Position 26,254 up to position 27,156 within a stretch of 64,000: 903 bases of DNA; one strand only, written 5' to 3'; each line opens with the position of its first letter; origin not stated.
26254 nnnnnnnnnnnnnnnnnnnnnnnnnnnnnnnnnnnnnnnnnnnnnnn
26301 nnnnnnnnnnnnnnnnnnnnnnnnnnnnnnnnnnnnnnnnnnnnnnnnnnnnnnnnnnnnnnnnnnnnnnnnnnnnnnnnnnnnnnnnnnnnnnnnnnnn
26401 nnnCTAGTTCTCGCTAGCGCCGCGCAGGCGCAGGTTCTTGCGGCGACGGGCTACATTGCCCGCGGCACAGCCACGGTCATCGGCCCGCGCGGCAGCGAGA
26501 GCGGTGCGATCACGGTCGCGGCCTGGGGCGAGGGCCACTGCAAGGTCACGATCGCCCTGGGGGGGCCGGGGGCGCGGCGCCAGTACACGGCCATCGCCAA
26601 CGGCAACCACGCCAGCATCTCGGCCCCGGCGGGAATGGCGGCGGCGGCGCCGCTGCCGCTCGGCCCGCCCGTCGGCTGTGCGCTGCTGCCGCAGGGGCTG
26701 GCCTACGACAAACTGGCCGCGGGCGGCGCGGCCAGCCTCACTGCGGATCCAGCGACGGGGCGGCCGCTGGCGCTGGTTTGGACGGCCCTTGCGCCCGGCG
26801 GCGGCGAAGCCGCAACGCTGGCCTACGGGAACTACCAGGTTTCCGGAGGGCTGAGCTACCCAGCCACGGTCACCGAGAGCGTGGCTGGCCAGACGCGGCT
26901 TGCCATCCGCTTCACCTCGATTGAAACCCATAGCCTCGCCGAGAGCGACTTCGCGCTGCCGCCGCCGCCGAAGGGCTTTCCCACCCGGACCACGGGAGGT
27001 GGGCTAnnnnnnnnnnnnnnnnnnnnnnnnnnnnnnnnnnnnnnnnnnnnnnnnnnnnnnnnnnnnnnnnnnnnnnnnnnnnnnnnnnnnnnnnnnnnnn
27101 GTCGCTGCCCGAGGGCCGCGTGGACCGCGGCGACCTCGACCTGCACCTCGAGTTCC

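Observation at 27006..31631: Sec-leader RHS/YD toxin with no recognisable dedicated secretion partner in 64 kb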

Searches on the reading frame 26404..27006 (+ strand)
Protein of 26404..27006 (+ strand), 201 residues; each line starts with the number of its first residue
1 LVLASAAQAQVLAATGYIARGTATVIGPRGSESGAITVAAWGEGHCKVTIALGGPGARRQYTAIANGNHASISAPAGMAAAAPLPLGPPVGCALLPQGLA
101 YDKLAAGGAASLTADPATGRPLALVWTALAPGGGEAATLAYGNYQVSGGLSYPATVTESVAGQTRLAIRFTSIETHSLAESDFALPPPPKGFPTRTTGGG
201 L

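Call 10: search_protein_families(library=pfam, proteins=[window:26404-27006:+], max_evalue=0.01)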
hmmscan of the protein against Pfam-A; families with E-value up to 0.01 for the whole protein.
window:26404-27006:+ (201 aa): 0 families

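Call 16: find_homologous_proteins(query=window:26404-27006:+, max_evalue=0.01)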
Query window:26404-27006:+ (201 aa): 14 proteins with E <= 0.01 among 7907 candidates.
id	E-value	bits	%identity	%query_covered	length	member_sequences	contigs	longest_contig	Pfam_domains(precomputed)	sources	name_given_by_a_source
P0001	7.7e-69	250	98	62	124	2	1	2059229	-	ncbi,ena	-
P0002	1.2e-54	203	58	99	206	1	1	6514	-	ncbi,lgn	ncbi:MAG: hypothetical protein ACRD1L_03605 [Terriglobales bacterium]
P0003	1.6e-54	203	63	88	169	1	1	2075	-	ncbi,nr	ncbi:MAG TPA: hypothetical protein VGS58_14180 [Candidatus Sulfopaludibacter sp.]|nr:hypothetical pr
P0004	1.8e-49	186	57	83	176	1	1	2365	-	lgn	-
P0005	8.0e-46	174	54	83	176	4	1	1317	-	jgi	-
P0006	5.9e-45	172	53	92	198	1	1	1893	-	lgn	-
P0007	7.4e-45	171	56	81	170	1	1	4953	-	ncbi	ncbi:MAG: hypothetical protein ACRD1L_05530 [Terriglobales bacterium]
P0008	1.8e-35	141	53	75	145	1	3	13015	-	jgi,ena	-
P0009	1.1e-31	128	46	92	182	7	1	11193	-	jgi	-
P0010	2.1e-31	127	44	91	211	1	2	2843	-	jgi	jgi:hypothetical protein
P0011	5.5e-29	120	45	88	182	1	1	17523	-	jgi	jgi:hypothetical protein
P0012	1.3e-22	99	44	89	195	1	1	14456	-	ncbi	ncbi:MAG: hypothetical protein ACRD1Y_10925 [Terriglobales bacterium]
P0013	3.4e-17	81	40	100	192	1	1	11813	-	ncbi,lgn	-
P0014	3.0e-16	78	40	63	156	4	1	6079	-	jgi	-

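Call 17: find_encoding_contigs(protein=P0001, flank=10000, max_places=3)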
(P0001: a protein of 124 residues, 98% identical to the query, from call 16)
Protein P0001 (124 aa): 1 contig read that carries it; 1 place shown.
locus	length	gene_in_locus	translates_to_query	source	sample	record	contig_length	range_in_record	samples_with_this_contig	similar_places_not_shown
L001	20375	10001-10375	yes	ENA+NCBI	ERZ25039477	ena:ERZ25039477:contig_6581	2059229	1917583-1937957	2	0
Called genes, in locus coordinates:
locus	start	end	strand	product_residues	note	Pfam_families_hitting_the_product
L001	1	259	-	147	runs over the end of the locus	PF02381:MraZ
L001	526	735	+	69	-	-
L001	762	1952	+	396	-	PF01370:Epimerase, PF04321:RmlD_sub_bind (faint), PF16363:GDP_Man_Dehyd (faint)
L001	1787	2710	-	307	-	PF02517:Rce1-like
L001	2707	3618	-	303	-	PF02517:Rce1-like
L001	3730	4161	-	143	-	PF01850:PIN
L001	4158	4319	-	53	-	-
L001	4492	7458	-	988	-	PF14870:PSII_BNR (faint), PF02012:BNR (faint), PF15902:Sortilin-Vps10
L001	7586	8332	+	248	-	-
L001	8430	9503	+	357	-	PF13439:Glyco_transf_4 (weak), PF20706:GT4-conflict, PF00534:Glycos_transf_1, PF13692:Glyco_trans_1_4, PF13524:Glyco_trans_1_2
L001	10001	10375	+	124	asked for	-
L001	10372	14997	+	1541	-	PF25023:TEN_YD-shell (weak), PF05593:RHS_repeat (weak), PF25023:TEN_YD-shell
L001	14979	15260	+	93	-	-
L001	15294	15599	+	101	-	-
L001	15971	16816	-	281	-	PF01757:Acyl_transf_3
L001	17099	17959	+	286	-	PF04773:FecR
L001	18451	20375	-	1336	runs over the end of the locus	PF01839:FG-GAP (faint), PF13517:FG-GAP_3 (weak), PF12256:TcdB_toxin_midN (faint), PF13517:FG-GAP_3 (weak), PF16640:Big_3_5 (weak)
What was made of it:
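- Checked: They were also called as genes in a 99%-identical public contig (call 17).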

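Call 18: find_encoding_contigs(protein=P0011, flank=10000, max_places=3)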
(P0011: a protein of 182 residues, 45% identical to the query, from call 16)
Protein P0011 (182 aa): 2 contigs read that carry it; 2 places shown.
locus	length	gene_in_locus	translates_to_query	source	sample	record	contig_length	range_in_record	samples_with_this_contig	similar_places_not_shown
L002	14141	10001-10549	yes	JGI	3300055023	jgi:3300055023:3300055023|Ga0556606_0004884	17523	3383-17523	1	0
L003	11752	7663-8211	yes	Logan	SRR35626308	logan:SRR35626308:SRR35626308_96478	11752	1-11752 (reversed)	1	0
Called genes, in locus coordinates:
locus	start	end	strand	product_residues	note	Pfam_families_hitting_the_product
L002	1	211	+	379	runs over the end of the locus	PF00154:RecA_N, PF08423:Rad51, PF06745:ATPase (weak), PF27531:MT3502_N (weak), PF21096:RecA_C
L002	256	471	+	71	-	PF01402:RHH_1 (weak)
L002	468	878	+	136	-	-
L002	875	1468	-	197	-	PF00160:Pro_isomerase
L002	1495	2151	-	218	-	PF00578:AhpC-TSA, PF08534:Redoxin, PF10417:1-cysPrx_C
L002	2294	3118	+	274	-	PF02578:Cu-oxidase_4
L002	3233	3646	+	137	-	-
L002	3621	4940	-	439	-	PF02310:B12-binding, PF04055:Radical_SAM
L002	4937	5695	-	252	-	PF08003:Methyltransf_9, PF13489:Methyltransf_23, PF13847:Methyltransf_31, PF08241:Methyltransf_11, PF08242:Methyltransf_12 (weak), PF13649:Methyltransf_25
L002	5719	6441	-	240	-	PF03009:GDPD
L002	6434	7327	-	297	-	PF00294:PfkB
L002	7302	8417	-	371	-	PF13480:Acetyltransf_6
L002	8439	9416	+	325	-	PF00291:PALP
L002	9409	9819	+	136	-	PF02656:DUF202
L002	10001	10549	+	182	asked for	-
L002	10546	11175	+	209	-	-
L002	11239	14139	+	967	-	?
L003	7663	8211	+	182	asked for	-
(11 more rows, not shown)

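Call 19: find_encoding_contigs(protein=P0012, flank=10000, max_places=3)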
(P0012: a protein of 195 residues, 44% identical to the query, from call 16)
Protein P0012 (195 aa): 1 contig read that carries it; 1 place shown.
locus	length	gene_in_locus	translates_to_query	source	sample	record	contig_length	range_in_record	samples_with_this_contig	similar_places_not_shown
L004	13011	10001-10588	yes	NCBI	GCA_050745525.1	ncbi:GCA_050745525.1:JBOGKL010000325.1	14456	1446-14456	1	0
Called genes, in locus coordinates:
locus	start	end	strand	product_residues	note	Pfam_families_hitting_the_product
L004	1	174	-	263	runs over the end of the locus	-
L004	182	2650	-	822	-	PF02861:Clp_N, PF02861:Clp_N, PF13191:AAA_16, PF00004:AAA, PF17871:AAA_lid_9, PF00004:AAA, PF07724:AAA_2, PF07728:AAA_5, +10 more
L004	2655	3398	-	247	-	PF00005:ABC_tran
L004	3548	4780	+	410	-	PF12704:MacB_PCD, PF02687:FtsX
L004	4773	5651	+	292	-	PF02666:PS_Dcarbxylase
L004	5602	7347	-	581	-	PF14716:HHH_8, PF14520:HHH_5 (weak), PF14791:DNA_pol_B_thumb, PF02811:PHP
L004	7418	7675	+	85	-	PF00550:PP-binding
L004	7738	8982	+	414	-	PF00109:ketoacyl-synt, PF00108:Thiolase_N (weak), PF02801:Ketoacyl-synt_C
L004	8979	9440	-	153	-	PF00665:rve, PF13683:rve_3 (weak)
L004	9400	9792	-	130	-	-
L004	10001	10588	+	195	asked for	-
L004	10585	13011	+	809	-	PF25023:TEN_YD-shell (faint)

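Call 25: find_related_loci(query=A2, collection=genome_contigs, flank=10000)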
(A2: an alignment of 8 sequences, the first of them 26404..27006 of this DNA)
Query A2 (201 aa) in genome_contigs; peptide patterns used: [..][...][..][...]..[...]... (x = any residue, [..] = any of these).
29 stretches matched a pattern; 1 encode a relative of the query (tblastn E <= 1e-3); 1 distinct loci.
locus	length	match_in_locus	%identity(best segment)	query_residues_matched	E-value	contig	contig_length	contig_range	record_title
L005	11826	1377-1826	38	13-184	4e-28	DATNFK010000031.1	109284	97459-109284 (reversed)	MAG TPA_asm: Terriglobales bacterium isolate SMAG_U11293 k141_2616160, whole genome shotgun sequence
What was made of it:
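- Tried and rejected: The genome_contigs scan returned only 1 locus (call 25).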

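Call 26: find_encoding_contigs(protein=P0013, flank=10000, max_places=2)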
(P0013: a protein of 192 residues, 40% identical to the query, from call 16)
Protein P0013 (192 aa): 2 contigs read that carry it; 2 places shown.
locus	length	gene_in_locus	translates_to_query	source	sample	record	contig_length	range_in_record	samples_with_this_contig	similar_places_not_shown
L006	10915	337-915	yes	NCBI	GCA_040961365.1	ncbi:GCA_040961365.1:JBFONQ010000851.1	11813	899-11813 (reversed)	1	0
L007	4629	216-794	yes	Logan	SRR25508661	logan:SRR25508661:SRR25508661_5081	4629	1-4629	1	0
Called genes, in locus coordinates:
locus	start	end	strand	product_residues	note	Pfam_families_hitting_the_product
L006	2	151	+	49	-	?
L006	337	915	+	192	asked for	-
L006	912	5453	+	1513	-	PF05593:RHS_repeat (faint), PF25023:TEN_YD-shell (faint)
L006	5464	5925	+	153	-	-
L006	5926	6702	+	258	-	-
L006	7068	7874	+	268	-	-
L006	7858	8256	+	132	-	-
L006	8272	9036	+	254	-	-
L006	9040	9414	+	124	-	-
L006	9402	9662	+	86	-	-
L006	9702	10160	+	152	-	-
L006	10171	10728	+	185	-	-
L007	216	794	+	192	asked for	-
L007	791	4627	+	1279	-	?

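Call 27: find_encoding_contigs(protein=P0009, flank=10000, max_places=2)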
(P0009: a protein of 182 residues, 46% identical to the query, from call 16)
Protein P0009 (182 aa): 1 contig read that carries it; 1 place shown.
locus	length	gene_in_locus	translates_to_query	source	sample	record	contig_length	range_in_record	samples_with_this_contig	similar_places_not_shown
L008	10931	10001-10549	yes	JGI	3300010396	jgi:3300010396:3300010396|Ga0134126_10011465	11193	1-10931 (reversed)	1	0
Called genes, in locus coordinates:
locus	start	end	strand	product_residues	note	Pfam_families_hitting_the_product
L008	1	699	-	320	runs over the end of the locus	?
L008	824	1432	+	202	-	PF00156:Pribosyltran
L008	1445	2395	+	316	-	PF02606:LpxK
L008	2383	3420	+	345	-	PF01075:Glyco_transf_9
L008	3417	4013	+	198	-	-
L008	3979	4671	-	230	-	PF01648:ACPS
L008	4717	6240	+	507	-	PF07732:Cu-oxidase_3 (weak), PF07731:Cu-oxidase_2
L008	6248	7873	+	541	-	PF04185:Phosphoesterase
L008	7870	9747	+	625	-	PF07607:DUF1570 (faint), PF13432:TPR_16 (weak), PF14559:TPR_19 (faint), PF13431:TPR_17 (faint)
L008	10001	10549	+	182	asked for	-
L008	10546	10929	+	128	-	?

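Call 28: find_encoding_contigs(protein=P0008, flank=10000, max_places=3)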
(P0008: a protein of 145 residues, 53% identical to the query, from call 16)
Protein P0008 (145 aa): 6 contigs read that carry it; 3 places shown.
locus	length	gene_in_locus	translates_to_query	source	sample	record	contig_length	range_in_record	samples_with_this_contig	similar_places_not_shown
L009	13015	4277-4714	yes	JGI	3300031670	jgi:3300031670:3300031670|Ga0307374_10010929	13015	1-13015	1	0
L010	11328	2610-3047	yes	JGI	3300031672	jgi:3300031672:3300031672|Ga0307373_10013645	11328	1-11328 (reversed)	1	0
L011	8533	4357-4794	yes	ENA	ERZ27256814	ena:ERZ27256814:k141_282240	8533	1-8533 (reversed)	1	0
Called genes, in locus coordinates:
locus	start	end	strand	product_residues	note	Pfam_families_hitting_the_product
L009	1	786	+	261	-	?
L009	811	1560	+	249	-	PF01479:S4, PF22421:SYY_C-terminal (weak), PF01728:FtsJ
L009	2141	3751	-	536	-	PF00232:Glyco_hydro_1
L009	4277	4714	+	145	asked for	-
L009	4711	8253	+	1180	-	PF25023:TEN_YD-shell (faint), PF05593:RHS_repeat (weak)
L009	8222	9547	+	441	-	-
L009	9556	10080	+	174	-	-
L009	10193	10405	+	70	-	PF01527:HTH_Tnp_1 (weak)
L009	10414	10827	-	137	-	PF01609:DDE_Tnp_1, PF13546:DDE_5 (weak), PF13586:DDE_Tnp_1_2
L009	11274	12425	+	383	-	-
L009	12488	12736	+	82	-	-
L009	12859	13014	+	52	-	?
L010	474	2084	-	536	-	PF00232:Glyco_hydro_1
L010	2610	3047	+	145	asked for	-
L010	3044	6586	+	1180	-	PF25023:TEN_YD-shell (faint), PF05593:RHS_repeat (weak)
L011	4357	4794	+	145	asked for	-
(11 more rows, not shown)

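Call 29: find_encoding_contigs(protein=P0002, flank=10000, max_places=2)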
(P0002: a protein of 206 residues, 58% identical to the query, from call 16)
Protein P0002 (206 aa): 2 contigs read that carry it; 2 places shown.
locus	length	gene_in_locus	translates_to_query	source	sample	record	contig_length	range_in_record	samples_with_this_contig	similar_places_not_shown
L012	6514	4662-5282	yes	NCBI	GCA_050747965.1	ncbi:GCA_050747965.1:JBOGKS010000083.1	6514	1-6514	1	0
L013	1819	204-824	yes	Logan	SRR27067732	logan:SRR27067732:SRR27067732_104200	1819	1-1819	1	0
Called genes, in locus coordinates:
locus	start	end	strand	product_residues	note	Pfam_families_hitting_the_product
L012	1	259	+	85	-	?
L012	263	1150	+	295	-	PF01680:SOR_SNZ, PF05690:ThiG (weak)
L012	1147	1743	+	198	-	PF01174:SNO, PF03575:Peptidase_S51 (weak), PF07685:GATase_3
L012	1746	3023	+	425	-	PF00483:NTP_transferase, PF12804:NTP_transf_3 (weak), PF24894:Hexapep_GlmU, PF25247:LbH_GLGC (weak), PF25084:LbH_EIF2B, PF25087:GMPPB_C (weak)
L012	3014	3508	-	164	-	PF00578:AhpC-TSA, PF08534:Redoxin, PF00085:Thioredoxin (weak), PF13905:Thioredoxin_8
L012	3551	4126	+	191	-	PF01227:GTP_cyclohydroI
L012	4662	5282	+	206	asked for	-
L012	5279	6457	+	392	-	PF25023:TEN_YD-shell (weak), PF05593:RHS_repeat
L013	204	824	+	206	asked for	-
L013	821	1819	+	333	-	?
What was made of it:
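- The two genes are always adjacent and overlapping (calls 17-19, 26-29).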

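Call 34: predict_structure(alignment_id=A1)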
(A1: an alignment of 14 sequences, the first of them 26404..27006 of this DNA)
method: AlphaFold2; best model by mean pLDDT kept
length: 201 residues; sequences in the alignment: 14
mean_pLDDT: 87.1   pTM: 0.82
mean pLDDT of the five models: 87.1, 85.6, 85.4, 83.6, 82.4
residues with pLDDT >= 90: 126; 70-90: 52; 50-70: 15; < 50: 8
segments of 3 or more residues with pLDDT < 50: 195-201
pLDDT, mean of each block of 10 residues (from residue 1): 54 88 94 96 93 84 92 88 86 93 88 95 92 89 95 97 96 96 86 47 33
secondary structure, 60 per line:
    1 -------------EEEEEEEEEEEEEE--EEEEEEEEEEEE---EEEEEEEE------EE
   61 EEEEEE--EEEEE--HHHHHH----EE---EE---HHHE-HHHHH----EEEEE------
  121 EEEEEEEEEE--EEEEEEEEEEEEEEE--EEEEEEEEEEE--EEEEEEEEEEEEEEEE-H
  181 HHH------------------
elements in order: E14-27 E30-41 E45-52 E59-66 E69-73 H76-81 H101-105 E110-114 E121-130 E133-147 E150-160 E163-178 H180-183
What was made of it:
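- On LolA/LolB superfamily: The AF2 model has pLDDT 87 (call 34).
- The partner is an open, curved beta-sheet (call 34).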

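Call 38: search_protein_representatives(alignment_id=A1)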
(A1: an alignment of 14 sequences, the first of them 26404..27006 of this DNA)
Query: 14 sequences, 193 profile positions. Proteins with E-value up to 0.001 (for the whole library): 64; up to 1e-10: 56; up to 1e-30: 30. The best 64 are listed.
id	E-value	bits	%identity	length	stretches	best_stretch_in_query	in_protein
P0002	2.1e-81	288.3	-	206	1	2-193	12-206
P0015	7.8e-68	244.0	-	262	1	9-193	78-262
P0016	3.5e-66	238.6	-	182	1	13-193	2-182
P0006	2.5e-64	232.6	-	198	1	3-193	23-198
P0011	1.5e-62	226.8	-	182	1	1-191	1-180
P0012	3.4e-61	222.3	-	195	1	1-181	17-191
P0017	5.5e-57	208.6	-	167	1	34-187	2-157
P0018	1.8e-55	203.7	-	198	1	2-191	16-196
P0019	1.2e-54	201.0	-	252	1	6-193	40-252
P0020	2.5e-47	177.1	-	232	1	4-193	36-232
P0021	3.9e-43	163.4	-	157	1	21-179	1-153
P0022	1.7e-41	158.1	-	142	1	50-192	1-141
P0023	3.3e-41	157.1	-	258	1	6-193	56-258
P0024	5.9e-41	156.3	-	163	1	12-193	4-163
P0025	1.8e-39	151.5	-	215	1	5-193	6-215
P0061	3.2e-14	69.1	-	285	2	3-109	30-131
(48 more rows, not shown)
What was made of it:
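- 26360..27009 (+): Gene for a secreted LolA/LolB-fold partner protein. It encodes about 215 aa once one CT unit is removed, and it is frame-shifted (OFF) as assembled. Call 16 found 14 homologs, and call 38 found 64 clusters (about 58 real) among 1.84 billion.
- Tried and rejected: The profile hit large proteins through 3-15 stretches each (call 38).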

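Call 39: fold_search(model_id=the predicted structure, library=pdb)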
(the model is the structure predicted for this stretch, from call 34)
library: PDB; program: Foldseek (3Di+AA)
matches with E <= 10: 806; with E <= 0.001: 23
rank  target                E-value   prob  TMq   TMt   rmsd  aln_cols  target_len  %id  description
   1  3wjt                  7.1e-06  1.00  0.47  0.52   8.6       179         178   14  Crystal structure of the L68D variant of mLolB (released 2014-03-05)
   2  1iwm_A                1.0e-05  1.00  0.49  0.54   7.9       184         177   15  Crystal Structure of the Outer Membrane Lipoprotein Receptor, LolB (released 2003-07-15)
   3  3wjv                  1.5e-05  1.00  0.51  0.57   6.9       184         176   18  Crystal structure of the L68E variant of mLolB (released 2014-03-05)
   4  9rlg_L                2.1e-05  1.00  0.45  0.48   8.1       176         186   14  LolCDE complex with LolB lipoprotein (released 2026-01-21)
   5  3bk5                  3.3e-05  1.00  0.52  0.46   7.0       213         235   12  Crystal structure of putative outer membrane lipoprotein-sorting protein domain from Vibrio parahaemolyticus (released 2008-02-05)
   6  9tpm                  3.5e-05  1.00  0.46  0.41   8.1       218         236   10  Structure of LolB from Porphyromonas gingivalis (released 2026-02-18)
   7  8orn_B                3.7e-05  1.00  0.45  0.49   8.7       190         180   13  Crystal structure of Xanthomonas campestris pv. campestris LolA-LolB complex (released 2023-07-05)
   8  9tp6_B                8.3e-05  1.00  0.47  0.41   7.5       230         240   10  Structure of LolA3 from Porphyromonas gingivalis (released 2026-02-18)
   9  8v1k_A                1.1e-04  1.00  0.44  0.47   7.8       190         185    9  Crystal structure of outer membrane lipoprotein carrier protein (LolA) from Francisella tularensis (released 2023-11-29)
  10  3buu_B                1.1e-04  1.00  0.53  0.49   6.6       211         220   12  Crystal structure of LolA superfamily protein NE2245 from Nitrosomonas europaea (released 2008-01-22)
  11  9tp6_A                1.1e-04  1.00  0.46  0.40   7.3       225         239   11  Structure of LolA3 from Porphyromonas gingivalis (released 2026-02-18)
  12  2zpc                  1.2e-04  1.00  0.42  0.45   7.8       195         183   11  Crystal structure of the R43L mutant of LolA in the closed form (released 2008-08-05)
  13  8orn_A                1.7e-04  1.00  0.41  0.43   7.9       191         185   16  Crystal structure of Xanthomonas campestris pv. campestris LolA-LolB complex (released 2023-07-05)
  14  8cgm_A                2.0e-04  1.00  0.40  0.41   9.7       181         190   16  Structure of the lipoprotein transporter LolA from Porphyromonas gingivalis (released 2023-06-21)
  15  3buu_A                2.6e-04  1.00  0.45  0.41   9.5       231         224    9  Crystal structure of LolA superfamily protein NE2245 from Nitrosomonas europaea (released 2008-01-22)
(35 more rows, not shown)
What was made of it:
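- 26360..27009 (+): Call 34 is the AF2 model and call 39 the LolB/LolA fold matches.
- On LolA/LolB superfamily: The top ~45 Foldseek hits are LolB, LolA or LolA-superfamily proteins, with E down to 7e-6 and TM 0.45-0.55 (call 39).
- LolA/LolB-superfamily folds are lipid-binding cavities; the matches include LolA/B, LprG and RseB/MucB (call 39).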
